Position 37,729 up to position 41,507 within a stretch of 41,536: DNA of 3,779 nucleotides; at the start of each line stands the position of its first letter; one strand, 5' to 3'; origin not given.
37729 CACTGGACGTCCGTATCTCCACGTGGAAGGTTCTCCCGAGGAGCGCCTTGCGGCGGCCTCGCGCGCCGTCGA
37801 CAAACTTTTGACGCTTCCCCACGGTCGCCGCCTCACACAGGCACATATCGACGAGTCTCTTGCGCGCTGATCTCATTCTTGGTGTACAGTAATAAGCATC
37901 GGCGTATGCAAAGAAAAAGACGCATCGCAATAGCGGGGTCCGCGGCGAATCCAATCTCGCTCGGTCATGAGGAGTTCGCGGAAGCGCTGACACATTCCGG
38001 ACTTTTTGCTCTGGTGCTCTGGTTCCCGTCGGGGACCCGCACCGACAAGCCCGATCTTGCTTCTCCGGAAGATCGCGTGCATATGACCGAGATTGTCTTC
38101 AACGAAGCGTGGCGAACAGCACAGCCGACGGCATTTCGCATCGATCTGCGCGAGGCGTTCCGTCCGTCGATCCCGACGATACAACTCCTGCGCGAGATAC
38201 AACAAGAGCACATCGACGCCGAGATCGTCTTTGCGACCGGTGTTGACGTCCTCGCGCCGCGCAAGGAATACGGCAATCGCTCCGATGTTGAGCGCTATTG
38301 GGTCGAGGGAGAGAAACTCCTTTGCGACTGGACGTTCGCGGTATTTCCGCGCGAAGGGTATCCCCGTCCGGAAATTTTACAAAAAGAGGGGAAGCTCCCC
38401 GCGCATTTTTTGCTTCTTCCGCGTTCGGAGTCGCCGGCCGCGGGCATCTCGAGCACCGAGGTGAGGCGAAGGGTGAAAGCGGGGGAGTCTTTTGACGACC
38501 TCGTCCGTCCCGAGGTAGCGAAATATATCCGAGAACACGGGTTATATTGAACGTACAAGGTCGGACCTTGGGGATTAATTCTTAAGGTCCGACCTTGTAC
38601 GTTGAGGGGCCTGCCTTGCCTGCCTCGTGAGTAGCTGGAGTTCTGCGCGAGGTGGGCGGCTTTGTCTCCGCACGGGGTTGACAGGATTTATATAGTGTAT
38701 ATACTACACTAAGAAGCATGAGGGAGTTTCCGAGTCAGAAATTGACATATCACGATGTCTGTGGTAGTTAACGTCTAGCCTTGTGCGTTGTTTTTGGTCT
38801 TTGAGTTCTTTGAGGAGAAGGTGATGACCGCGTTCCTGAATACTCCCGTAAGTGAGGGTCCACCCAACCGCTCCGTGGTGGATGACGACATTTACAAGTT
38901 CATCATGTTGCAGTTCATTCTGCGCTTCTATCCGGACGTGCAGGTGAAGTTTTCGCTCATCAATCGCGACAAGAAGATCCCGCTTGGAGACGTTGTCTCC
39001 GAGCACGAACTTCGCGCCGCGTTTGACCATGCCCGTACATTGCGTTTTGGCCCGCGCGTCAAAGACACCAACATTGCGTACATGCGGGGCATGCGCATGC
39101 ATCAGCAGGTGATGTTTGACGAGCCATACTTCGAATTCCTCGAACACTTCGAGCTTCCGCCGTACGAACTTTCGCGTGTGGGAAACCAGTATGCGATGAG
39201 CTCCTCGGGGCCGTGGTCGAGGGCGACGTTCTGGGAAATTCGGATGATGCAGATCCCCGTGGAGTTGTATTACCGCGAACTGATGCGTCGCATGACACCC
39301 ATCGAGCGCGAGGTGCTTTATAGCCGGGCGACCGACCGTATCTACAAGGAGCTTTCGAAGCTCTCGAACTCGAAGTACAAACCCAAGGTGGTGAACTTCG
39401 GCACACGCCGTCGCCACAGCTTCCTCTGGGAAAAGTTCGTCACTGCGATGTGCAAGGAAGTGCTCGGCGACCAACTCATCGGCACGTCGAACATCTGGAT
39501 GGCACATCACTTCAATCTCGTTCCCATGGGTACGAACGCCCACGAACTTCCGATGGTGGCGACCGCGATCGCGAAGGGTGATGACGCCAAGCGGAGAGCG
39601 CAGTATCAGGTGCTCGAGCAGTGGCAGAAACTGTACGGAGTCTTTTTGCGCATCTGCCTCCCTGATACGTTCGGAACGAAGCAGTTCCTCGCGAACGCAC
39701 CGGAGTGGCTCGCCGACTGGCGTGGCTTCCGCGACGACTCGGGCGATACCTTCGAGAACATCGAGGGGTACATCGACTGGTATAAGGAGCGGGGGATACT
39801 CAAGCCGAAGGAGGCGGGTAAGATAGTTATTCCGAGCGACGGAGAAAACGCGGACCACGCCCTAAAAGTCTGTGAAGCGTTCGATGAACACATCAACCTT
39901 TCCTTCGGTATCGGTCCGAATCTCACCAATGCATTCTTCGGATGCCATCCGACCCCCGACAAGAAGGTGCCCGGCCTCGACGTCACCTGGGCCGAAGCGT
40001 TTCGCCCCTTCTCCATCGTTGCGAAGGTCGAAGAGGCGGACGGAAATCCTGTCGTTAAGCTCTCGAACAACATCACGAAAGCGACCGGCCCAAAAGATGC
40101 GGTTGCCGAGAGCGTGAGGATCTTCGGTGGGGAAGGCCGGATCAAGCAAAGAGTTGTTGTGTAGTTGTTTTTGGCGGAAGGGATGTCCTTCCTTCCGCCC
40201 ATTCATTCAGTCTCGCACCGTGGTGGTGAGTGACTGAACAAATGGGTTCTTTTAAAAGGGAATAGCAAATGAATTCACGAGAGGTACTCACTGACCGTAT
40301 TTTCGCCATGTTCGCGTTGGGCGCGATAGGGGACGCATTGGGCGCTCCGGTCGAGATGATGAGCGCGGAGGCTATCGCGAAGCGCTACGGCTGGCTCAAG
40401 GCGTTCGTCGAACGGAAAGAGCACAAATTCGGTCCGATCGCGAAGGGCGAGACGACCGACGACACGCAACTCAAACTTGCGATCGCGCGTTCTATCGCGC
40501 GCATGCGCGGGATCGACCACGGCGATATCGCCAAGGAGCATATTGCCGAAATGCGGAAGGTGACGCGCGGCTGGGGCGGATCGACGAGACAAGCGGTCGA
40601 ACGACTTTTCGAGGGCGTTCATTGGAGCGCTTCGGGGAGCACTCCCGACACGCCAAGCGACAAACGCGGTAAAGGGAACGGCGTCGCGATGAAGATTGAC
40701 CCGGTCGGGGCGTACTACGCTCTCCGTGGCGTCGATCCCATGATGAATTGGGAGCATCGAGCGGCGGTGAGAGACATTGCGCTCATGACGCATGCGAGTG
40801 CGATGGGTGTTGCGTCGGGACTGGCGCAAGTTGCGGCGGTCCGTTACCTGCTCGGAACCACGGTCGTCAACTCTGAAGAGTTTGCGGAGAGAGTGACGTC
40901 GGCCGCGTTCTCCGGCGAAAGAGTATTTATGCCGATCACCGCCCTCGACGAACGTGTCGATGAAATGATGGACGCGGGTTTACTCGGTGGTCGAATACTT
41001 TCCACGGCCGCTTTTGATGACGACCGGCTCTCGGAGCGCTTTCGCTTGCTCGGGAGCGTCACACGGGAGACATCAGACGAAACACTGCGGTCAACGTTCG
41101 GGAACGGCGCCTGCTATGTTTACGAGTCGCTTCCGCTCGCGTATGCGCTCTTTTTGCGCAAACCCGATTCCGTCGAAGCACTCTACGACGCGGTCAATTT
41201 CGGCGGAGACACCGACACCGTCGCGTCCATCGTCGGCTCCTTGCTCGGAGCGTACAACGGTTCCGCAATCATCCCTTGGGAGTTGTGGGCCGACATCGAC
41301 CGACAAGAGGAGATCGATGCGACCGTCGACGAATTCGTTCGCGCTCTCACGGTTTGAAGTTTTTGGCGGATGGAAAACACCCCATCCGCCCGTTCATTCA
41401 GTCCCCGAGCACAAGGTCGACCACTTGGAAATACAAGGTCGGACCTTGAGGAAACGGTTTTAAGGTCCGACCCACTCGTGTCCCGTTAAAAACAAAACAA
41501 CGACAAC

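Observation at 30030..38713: Shared palindromic operator centred on the -10 box of three NAD-related promoters, with no cognate regulator in the window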

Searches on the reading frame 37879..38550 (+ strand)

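Call 9: search_protein_families(library=pfam, proteins=[window:37879-38550:+])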
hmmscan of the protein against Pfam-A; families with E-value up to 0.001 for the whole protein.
window:37879-38550:+ (223 aa): 1 family
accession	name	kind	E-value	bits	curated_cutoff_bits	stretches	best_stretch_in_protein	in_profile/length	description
PF01467.32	CTP_transf_like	-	9.7e-06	26.3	21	1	22-198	5-133/133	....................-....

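Call 13: search_protein_families(library=ncbifam, proteins=[window:37879-38550:+], max_evalue=0.01)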
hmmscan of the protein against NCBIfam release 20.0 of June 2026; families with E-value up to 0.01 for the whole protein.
window:37879-38550:+ (223 aa): 8 families
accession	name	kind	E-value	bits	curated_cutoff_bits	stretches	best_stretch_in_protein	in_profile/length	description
TIGR00482.1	TIGR00482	equivalog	4.3e-22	79.1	112.45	1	18-223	1-194/194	nicotinate (nicotinamide) nucleotide adenylyltransferase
NF000840.1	PRK00071.1-3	equivalog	4.1e-20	72.1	150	1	11-223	3-198/201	nicotinate-nucleotide adenylyltransferase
NF000839.0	PRK00071.1-1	equivalog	2.3e-13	50.6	187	1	13-223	5-215/219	nicotinate-nucleotide adenylyltransferase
NF006479.0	PRK08887.1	equivalog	3.2e-13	49.9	164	1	14-141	2-126/174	nicotinate-nicotinamide nucleotide adenylyltransferase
NF000841.0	PRK00071.1-4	equivalog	2.3e-10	40.6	197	2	10-125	3-115/194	nicotinate-nucleotide adenylyltransferase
NF005410.0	PRK06973.1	equivalog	1.5e-09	37.5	214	1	6-76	14-84/243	nicotinate-nucleotide adenylyltransferase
NF005519.0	PRK07152.1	equivalog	5e-09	35.6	315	1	15-223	2-184/361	nicotinate-nucleotide adenylyltransferase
NF000842.0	PRK00071.2-1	equivalog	4.8e-08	32.9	167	1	14-223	2-184/191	nicotinate-nucleotide adenylyltransferase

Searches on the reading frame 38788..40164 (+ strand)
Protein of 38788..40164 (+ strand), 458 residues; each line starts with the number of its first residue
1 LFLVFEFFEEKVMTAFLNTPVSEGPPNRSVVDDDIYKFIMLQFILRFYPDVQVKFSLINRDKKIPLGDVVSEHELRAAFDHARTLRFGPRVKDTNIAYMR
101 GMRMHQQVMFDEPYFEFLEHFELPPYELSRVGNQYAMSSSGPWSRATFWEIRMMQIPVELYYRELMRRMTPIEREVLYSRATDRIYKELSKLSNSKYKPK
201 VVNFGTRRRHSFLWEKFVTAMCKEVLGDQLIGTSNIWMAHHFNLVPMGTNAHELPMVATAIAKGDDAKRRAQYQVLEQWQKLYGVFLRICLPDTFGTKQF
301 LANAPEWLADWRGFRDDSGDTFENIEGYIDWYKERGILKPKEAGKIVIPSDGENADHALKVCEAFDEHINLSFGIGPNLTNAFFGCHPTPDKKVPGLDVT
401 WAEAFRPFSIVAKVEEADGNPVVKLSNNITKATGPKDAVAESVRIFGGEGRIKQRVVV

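Call 9: search_protein_families(library=pfam, proteins=[window:38788-40164:+])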
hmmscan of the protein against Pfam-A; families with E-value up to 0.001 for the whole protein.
window:38788-40164:+ (458 aa): 2 families
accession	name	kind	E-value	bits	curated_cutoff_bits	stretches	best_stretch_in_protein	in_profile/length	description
PF04095.22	NAPRTase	-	1.4e-32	113.8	20.8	1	200-440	2-229/239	Nicotinate phosphoribosyltransferase (NAPRTase) family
PF17767.7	NAPRTase_N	-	3e-14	53.9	32.6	1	32-156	2-123/125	Nicotinate phosphoribosyltransferase (NAPRTase) N-terminal domain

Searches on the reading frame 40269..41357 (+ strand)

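Call 11: search_protein_families(library=pfam, proteins=[window:40269-41357:+], max_evalue=0.01)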
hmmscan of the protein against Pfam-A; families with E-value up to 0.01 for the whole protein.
window:40269-41357:+ (362 aa): 1 family
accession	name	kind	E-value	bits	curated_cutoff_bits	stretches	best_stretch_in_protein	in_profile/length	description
PF03747.19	ADP_ribosyl_GH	-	1.4e-56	192.7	26.2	1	16-337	4-286/287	ADP-ribosylglycohydrolase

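Call 60: search_protein_families(library=padloc, proteins=[window:40269-41357:+], max_evalue=0.001)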
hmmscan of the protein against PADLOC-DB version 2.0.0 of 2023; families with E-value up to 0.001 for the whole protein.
window:40269-41357:+ (362 aa): 0 families
